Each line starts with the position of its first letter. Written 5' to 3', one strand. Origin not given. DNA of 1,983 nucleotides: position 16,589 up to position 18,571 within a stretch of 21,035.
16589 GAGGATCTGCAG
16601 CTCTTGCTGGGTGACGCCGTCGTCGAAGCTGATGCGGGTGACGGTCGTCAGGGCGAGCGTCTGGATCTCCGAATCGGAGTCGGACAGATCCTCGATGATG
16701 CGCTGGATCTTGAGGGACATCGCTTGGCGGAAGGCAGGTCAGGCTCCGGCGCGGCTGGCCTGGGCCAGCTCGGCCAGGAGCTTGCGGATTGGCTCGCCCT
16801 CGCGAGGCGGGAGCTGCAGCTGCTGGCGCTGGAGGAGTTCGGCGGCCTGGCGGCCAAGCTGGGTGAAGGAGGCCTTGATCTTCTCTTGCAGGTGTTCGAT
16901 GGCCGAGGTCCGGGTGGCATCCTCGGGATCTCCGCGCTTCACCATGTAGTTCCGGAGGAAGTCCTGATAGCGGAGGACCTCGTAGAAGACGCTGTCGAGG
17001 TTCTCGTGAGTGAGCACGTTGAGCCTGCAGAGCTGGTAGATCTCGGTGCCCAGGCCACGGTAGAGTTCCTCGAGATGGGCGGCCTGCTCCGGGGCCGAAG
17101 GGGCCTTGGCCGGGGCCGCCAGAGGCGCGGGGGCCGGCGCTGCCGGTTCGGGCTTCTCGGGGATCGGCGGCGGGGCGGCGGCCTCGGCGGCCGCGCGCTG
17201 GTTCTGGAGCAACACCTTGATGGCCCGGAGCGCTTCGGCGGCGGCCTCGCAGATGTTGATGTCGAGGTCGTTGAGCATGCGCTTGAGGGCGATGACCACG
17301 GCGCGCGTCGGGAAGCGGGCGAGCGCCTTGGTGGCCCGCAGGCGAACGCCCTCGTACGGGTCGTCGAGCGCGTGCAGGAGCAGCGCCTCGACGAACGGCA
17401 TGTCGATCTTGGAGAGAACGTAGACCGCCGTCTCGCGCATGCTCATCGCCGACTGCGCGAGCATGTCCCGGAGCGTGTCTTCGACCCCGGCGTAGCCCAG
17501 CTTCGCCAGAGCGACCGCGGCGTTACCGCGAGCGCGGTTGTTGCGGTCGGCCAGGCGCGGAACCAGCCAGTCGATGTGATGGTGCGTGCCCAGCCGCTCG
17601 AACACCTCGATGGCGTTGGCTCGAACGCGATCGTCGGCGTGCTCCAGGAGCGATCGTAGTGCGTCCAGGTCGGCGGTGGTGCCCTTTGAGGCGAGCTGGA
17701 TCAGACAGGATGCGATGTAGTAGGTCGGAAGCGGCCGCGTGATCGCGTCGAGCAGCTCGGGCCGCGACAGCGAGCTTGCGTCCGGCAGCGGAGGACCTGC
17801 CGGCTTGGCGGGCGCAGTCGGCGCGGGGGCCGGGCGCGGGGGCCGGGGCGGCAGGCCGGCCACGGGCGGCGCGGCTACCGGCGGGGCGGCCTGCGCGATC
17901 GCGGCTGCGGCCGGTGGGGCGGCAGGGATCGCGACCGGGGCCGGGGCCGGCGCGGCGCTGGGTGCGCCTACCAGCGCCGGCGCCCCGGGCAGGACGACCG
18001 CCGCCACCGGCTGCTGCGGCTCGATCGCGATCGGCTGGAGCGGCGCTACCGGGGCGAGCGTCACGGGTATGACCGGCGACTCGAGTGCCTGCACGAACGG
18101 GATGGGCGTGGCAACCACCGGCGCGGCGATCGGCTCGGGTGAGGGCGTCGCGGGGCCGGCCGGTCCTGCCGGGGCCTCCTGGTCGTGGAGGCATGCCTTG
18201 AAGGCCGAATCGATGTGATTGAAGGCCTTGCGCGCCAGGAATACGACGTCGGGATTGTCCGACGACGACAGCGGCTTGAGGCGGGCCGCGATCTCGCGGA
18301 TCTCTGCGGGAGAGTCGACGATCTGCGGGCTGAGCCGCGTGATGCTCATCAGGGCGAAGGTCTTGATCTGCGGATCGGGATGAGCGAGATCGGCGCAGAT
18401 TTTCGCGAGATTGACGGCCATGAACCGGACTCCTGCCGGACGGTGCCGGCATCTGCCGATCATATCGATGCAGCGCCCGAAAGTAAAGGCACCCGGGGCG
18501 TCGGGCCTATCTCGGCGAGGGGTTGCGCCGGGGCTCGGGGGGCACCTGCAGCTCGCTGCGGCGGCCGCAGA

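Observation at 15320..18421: Tandem paralogous HEAT-repeat proteins with a shared, unrecognised C-terminal motif inside a glycan-modification operon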

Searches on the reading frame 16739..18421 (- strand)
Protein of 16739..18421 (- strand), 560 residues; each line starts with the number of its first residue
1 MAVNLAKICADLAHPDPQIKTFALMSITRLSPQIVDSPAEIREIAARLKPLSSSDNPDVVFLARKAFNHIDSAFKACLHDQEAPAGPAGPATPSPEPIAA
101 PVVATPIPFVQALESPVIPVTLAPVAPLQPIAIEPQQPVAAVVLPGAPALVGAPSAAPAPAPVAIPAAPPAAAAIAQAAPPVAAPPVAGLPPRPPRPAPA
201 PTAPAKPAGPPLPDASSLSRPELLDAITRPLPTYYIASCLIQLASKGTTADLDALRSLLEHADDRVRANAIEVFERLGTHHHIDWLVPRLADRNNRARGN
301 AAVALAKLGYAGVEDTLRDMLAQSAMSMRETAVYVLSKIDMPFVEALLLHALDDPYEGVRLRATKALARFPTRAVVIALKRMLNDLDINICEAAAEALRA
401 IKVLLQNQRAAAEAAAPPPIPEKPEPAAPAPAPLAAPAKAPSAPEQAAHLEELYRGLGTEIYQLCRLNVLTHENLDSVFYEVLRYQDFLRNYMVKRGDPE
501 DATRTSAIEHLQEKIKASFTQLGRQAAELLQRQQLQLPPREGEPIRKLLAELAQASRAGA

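Call 6: search_protein_families(library=pfam, proteins=[window:16739-18421:-], max_evalue=0.01)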
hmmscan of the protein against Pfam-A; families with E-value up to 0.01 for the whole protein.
window:16739-18421:- (560 aa): 4 families
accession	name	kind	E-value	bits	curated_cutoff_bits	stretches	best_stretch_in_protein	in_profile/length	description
PF13646.12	HEAT_2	-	6.5e-19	68.4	27.7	3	283-355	1-74/88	HEAT repeats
PF02985.28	HEAT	-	1.4e-10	40.8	23.5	0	252-280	2-30/31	HEAT repeat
PF12717.13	Cnd1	-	3.8e-06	27.5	26.4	0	6-72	24-87/162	non-SMC mitotic condensation complex subunit 1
PF04625.18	DEC-1_N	-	0.0055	16.2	29.2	1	406-448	107-148/403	DEC-1 protein, N-terminal region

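Call 7: search_protein_families(library=ncbifam, proteins=[window:16739-18421:-], max_evalue=0.01)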
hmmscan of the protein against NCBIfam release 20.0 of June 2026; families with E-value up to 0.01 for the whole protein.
window:16739-18421:- (560 aa): 6 families
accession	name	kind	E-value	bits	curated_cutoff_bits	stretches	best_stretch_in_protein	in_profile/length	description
NF045915.1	PhycobilmeDegNblB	equivalog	1.7e-07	31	300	1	242-327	122-207/214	phycobilisome degradation protein NblB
NF010374.0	PRK13800.1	equivalog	4.7e-06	25.1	1196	1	240-401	613-770/898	fumarate reductase/succinate dehydrogenase flavoprotein subunit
NF058502.1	phyc_lyase_CpcE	equivalog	0.0015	18.1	330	0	359-402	58-101/260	C-phycocyanin alpha-cysteine-84 phycocyanobilin lyase subunit CpcE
TIGR02270.1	TIGR02270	subfamily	0.0016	17.6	206.8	1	247-397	52-201/410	TIGR02270 family protein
NF045662.1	DVU0298_fam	equivalog_domain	0.0025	17.4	75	0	281-325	145-189/213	DVU0298 family protein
NF033930.1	pneumo_PspA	exception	0.0068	15.2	850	1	377-448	326-395/659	pneumococcal surface protein A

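Call 79: search_protein_families(library=padloc, proteins=[window:16739-18421:-], max_evalue=0.01)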
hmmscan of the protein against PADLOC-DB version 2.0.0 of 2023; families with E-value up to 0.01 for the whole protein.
window:16739-18421:- (560 aa): 2 families
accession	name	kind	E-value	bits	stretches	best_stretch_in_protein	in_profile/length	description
PDLC02919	HEAT-ARM_XIII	-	7.9e-08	28.1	2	240-311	873-943/1972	-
PDLC03760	RT_UG22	-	0.0078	13.3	0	277-346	394-462/476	DRT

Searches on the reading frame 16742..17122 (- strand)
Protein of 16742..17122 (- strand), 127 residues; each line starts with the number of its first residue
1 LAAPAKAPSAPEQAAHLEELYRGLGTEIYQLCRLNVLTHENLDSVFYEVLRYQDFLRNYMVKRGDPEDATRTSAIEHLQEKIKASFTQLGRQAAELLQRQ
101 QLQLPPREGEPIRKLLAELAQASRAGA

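Call 34: find_related_loci(query=A4, collection=genome_contigs, flank=10000)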
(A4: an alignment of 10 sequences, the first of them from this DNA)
Query A4 (127 aa) in genome_contigs; peptide patterns used: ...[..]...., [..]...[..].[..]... (x = any residue, [..] = any of these).
56 stretches matched a pattern; 7 encode a relative of the query (tblastn E <= 1e-3); 7 distinct loci.
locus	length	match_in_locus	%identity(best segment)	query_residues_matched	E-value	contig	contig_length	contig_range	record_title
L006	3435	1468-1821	73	8-125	2e-57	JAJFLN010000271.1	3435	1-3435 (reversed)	MAG: Candidatus Cloacimonadota bacterium isolate OFTM100 OFTM100_270, whole genome shotgun sequence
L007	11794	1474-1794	79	17-122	1e-54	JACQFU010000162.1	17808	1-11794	MAG: Candidatus Wallbacteria bacterium isolate NC_groundwater_1055_Pr1_S-0.65um_67_9 Montesol18_Sp65_coassembly_scaffold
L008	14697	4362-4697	74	14-127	2e-52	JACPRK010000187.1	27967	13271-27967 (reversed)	MAG: Candidatus Wallbacteria bacterium isolate NC_groundwater_677_Ag_B-0.1um_67_38 B_1_S1_Biohub_coassembly_k141_4991722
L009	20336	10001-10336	73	14-127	3e-51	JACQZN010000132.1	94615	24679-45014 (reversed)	MAG: Candidatus Wallbacteria bacterium isolate NC_groundwater_1568_Pr4_S-0.65um_68_21 SR1-18-Sp65_coassembly_scaffold_70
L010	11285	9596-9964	50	3-123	3e-34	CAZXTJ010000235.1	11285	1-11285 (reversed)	MAG TPA_asm: uncultured bacterium isolate binchicken_co56_54 genome assembly, contig: NODE_1763_length_11285_cov_6.66749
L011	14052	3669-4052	43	2-124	3e-28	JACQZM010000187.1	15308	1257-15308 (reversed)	MAG: Candidatus Riflebacteria bacterium isolate NC_groundwater_1567_Pr4_S-0.65um_68_8 SR1-18-Sp65_coassembly_scaffold_17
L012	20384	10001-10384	41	4-126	4e-26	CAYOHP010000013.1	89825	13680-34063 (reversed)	MAG TPA_asm: uncultured bacterium isolate SRP323723_co1_104 genome assembly, contig: NODE_218_length_89825_cov_7.770402,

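Call 41: search_protein_families(library=pfam, proteins=[L010:2-865:+, L010:865-2295:+, L010:2292-3077:+, L010:3074-4756:+, L010:4759-5562:+, L010:9992-11284:+, L010:5552-7138:+], max_evalue=0.001)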
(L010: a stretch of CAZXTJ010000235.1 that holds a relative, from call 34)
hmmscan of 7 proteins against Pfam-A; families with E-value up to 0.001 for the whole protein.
L010:2-865:+ (287 aa): 3 families
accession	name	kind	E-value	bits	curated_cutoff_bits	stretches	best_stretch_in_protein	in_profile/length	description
PF13487.12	HD_5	-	8.5e-41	140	27.2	1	86-250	3-170/170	HD domain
PF01966.28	HD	-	3.5e-21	76.1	22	1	98-219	2-116/116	HD domain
PF13492.12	GAF_3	-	0.00016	22.5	27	1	16-68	80-129/129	GAF domain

L010:865-2295:+ (476 aa): 5 families
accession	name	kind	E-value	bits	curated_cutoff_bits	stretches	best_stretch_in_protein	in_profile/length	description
PF01590.32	GAF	-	1.9e-09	38.6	22.4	1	156-298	5-131/133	GAF domain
PF00990.26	GGDEF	-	5.4e-07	30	23.8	1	313-461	5-160/161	Diguanylate cyclase, GGDEF domain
PF13492.12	GAF_3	-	2.2e-06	28.5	27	1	157-297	6-124/129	GAF domain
PF13185.12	GAF_2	-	2.3e-06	28.3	28.6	1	155-299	6-134/136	GAF domain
PF00672.30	HAMP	-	0.00016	22.4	25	1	55-102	1-48/53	HAMP domain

L010:2292-3077:+ (261 aa): 2 families
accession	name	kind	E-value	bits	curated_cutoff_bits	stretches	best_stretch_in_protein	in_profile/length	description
PF01026.27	TatD_DNase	-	6e-78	262.2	27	1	7-255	1-253/253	TatD related DNase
PF01979.26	Amidohydro_1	-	0.0001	22.1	25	1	35-256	52-300/345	Amidohydrolase family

L010:3074-4756:+ (560 aa): 19 families
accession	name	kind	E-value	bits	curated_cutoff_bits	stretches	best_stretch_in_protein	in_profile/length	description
PF14559.12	TPR_19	-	1.1e-23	83.8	25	3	211-260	3-52/68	Tetratricopeptide repeat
PF07719.23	TPR_2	-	5.7e-22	76.4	27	0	202-232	4-34/34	Tetratricopeptide repeat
PF13432.12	TPR_16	-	6.7e-21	74.8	32.7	1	66-126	1-61/65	Tetratricopeptide repeat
PF13431.12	TPR_17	-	1.1e-18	66.3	24.4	0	461-492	2-33/34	Tetratricopeptide repeat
PF13181.12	TPR_8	-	3.1e-17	61.6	25.7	0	202-232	4-34/34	Tetratricopeptide repeat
PF13414.12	TPR_11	-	1.1e-16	60.7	26.8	1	212-247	7-42/42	TPR repeat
PF13428.12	TPR_14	-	2.5e-16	59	23.5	0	474-513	3-42/44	Tetratricopeptide repeat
PF00515.34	TPR_1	-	2.7e-15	55.9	27.8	0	202-232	4-34/34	Tetratricopeptide repeat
PF23914.1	TPR_CcmH_CycH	-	1e-11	45.4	42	0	108-193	62-149/158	Cytochrome c-type biogenesis protein H TPR domain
PF13371.12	TPR_9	-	1.1e-09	38.6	35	0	209-276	5-71/73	Tetratricopeptide repeat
PF25063.1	ARM_TT21_C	-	1.6e-09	38.4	35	1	59-233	16-198/209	Tetratricopeptide repeat protein 21 C-terminal ARM domain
PF13424.12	TPR_12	-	6.3e-09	36.3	30.1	0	202-262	6-74/77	Tetratricopeptide repeat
PF13174.12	TPR_6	-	1.3e-08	35.3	26.3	0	202-231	3-32/33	Tetratricopeptide repeat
PF25064.1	ARM_TT21_5th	-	4e-07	30.8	27.8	0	209-259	11-61/117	TT21 fifth ARM repeats domain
PF12895.13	ANAPC3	-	8.2e-07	29.7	27.2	0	184-256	8-79/82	Anaphase-promoting complex, cyclosome, subunit 3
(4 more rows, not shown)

L010:4759-5562:+ (267 aa): 1 family
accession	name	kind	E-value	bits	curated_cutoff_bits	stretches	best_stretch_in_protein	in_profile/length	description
PF02578.20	Cu-oxidase_4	-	4e-68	229.8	22.9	1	27-260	1-237/238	Multi-copper polyphenol oxidoreductase laccase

L010:9992-11284:+ (431 aa): 5 families
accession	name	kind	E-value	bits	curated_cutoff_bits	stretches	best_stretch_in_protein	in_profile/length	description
PF13646.12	HEAT_2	-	7.6e-26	90.7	27.7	2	256-338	4-88/88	HEAT repeats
PF02985.28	HEAT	-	1.2e-13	50.3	23.5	0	191-215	2-26/31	HEAT repeat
PF13513.12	HEAT_EZ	-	2.2e-07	31.7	27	0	189-215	28-54/55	HEAT-like repeat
PF21581.3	SCD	-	8.7e-06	26.4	27.5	0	219-247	29-57/75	Stromalin conservative domain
PF03130.22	HEAT_PBS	-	6.8e-05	23.5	20.9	0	298-324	1-27/27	PBS lyase HEAT-like repeat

L010:5552-7138:+ (528 aa): 5 families
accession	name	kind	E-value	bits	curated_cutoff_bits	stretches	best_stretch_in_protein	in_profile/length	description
PF13646.12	HEAT_2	-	2.7e-17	63.2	27.7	2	121-195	13-87/88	HEAT repeats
PF02985.28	HEAT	-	2.3e-13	49.5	23.5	0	172-198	1-27/31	HEAT repeat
PF13513.12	HEAT_EZ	-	2.5e-06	28.3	27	0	165-197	22-54/55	HEAT-like repeat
PF21581.3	SCD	-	6.2e-05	23.7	27.5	0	232-259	29-56/75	Stromalin conservative domain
PF01602.26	Adaptin_N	-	0.00053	19.1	37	0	138-225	228-325/524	Adaptin N terminal region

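Call 62: search_protein_families(library=pfam, proteins=[L012:3-497:+, L012:594-2039:+, L012:2647-4611:+, L012:4608-5465:+], max_evalue=0.001)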
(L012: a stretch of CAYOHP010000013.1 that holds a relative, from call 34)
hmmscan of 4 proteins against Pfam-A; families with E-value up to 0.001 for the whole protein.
L012:3-497:+ (164 aa): 0 families

L012:594-2039:+ (481 aa): 3 families
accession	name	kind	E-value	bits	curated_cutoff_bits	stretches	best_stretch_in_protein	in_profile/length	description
PF00990.26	GGDEF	-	6.6e-08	32.9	23.8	1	369-469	56-159/161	Diguanylate cyclase, GGDEF domain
PF01590.32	GAF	-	1e-07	33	22.4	1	166-303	6-129/133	GAF domain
PF13185.12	GAF_2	-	1.4e-07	32.2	28.6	1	166-300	8-128/136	GAF domain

L012:2647-4611:+ (654 aa): 11 families
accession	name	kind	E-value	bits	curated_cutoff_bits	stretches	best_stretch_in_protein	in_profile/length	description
PF13428.12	TPR_14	-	1.1e-20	72.5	23.5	0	567-609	1-43/44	Tetratricopeptide repeat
PF14559.12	TPR_19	-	9.5e-20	71.1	25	1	267-326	2-61/68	Tetratricopeptide repeat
PF07719.23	TPR_2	-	1.1e-18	66.2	27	0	291-323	2-34/34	Tetratricopeptide repeat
PF13431.12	TPR_17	-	6.1e-16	57.7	24.4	0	281-310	4-33/34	Tetratricopeptide repeat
PF23914.1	TPR_CcmH_CycH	-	4.1e-12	46.7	42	0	189-275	52-140/158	Cytochrome c-type biogenesis protein H TPR domain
PF13432.12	TPR_16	-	1.1e-11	45.4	32.7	1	294-350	1-57/65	Tetratricopeptide repeat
PF13174.12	TPR_6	-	1.6e-11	44.5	26.3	0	479-508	4-33/33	Tetratricopeptide repeat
PF13181.12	TPR_8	-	1.6e-08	34.5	25.7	0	290-323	1-34/34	Tetratricopeptide repeat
PF00515.34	TPR_1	-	2.5e-07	30.7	27.8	0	290-323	1-34/34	Tetratricopeptide repeat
PF24575.1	TPR_Slam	-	1.9e-05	25.4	35.2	0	262-313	53-104/104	Surface lipoprotein assembly modifier, N-terminal TPR repeats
PF13414.12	TPR_11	-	0.00013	22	26.8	0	303-335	7-39/42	TPR repeat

L012:4608-5465:+ (285 aa): 1 family
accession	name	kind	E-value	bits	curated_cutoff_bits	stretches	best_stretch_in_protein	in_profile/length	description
PF02578.20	Cu-oxidase_4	-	1.3e-52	179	22.9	1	41-278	2-235/238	Multi-copper polyphenol oxidoreductase laccase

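Call 70: find_related_loci(query=A4, collection=metagenome_contigs, flank=10000)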
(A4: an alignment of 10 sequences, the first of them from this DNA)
Query A4 (127 aa) in metagenome_contigs; peptide patterns used: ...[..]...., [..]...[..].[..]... (x = any residue, [..] = any of these).
154 stretches matched a pattern; 3 encode a relative of the query (tblastn E <= 1e-3); 3 distinct loci.
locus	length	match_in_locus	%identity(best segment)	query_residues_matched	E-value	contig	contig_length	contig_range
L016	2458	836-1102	53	19-105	2e-26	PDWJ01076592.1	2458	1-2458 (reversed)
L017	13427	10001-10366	42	6-125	1e-25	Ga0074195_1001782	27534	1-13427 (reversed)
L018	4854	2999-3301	43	21-119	6e-23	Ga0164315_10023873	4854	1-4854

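Call 72: search_protein_families(library=pfam, proteins=[L017:1-987:-, L017:834-2300:-, L017:3024-4148:-, L017:4509-7190:+, L017:12058-13308:-], max_evalue=0.001)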
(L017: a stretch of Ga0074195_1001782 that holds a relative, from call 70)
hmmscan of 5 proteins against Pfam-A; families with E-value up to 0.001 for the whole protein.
L017:1-987:- (329 aa): 5 families
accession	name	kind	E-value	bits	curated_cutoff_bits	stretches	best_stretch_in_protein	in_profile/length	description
PF13646.12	HEAT_2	-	1.2e-30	106.1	27.7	4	201-256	7-63/88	HEAT repeats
PF02985.28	HEAT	-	8.6e-17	60.1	23.5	1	226-254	2-30/31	HEAT repeat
PF13513.12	HEAT_EZ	-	3.3e-08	34.3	27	1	210-251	14-55/55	HEAT-like repeat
PF03130.22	HEAT_PBS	-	4.9e-08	33.2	20.9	0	272-298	1-27/27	PBS lyase HEAT-like repeat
PF12717.13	Cnd1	-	0.00033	21.2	26.4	0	227-253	61-87/162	non-SMC mitotic condensation complex subunit 1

L017:834-2300:- (488 aa): 9 families
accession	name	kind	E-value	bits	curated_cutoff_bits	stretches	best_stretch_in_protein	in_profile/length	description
PF00037.32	Fer4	-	5.7e-08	32.7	21.1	1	409-424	6-21/24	4Fe-4S binding domain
PF13187.11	Fer4_9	-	2.6e-06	27.8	27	1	410-453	1-51/52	4Fe-4S dicluster domain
PF12838.12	Fer4_7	-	9.8e-06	26.4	27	1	410-453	1-52/52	4Fe-4S dicluster domain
PF13237.11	Fer4_10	-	1.2e-05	25.5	25.5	1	408-450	6-53/53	4Fe-4S dicluster domain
PF12837.12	Fer4_6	-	5.7e-05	23.3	25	0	409-425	7-23/24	4Fe-4S binding domain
PF12798.12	Fer4_3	-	6e-05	24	27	0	411-424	1-14/15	4Fe-4S binding domain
PF13484.11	Fer4_16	-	0.0001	23.4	30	0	410-428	1-19/66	4Fe-4S double cluster binding domain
PF12800.12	Fer4_4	-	0.00031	21.3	24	0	409-424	2-17/17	4Fe-4S binding domain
PF12797.12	Fer4_2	-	0.00098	19.4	24.5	0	409-422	8-21/22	4Fe-4S binding domain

L017:3024-4148:- (374 aa): 0 families

L017:4509-7190:+ (893 aa): 4 families
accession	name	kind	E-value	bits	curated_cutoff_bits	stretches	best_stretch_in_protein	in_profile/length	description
PF13646.12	HEAT_2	-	2.7e-38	130.6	27.7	6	194-279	2-88/88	HEAT repeats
PF02985.28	HEAT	-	1.5e-16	59.4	23.5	0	228-250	5-27/31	HEAT repeat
PF13513.12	HEAT_EZ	-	4.7e-07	30.6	27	0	455-479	31-55/55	HEAT-like repeat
PF21047.3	HEAT_Maestro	-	0.00018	21.9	27.4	0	223-250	34-61/229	Maestro, HEAT repeats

L017:12058-13308:- (416 aa): 1 family
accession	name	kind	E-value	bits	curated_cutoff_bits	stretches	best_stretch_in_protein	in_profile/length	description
PF01566.24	Nramp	-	8.9e-110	367.5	29.8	1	39-389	1-355/357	Natural resistance-associated macrophage protein-like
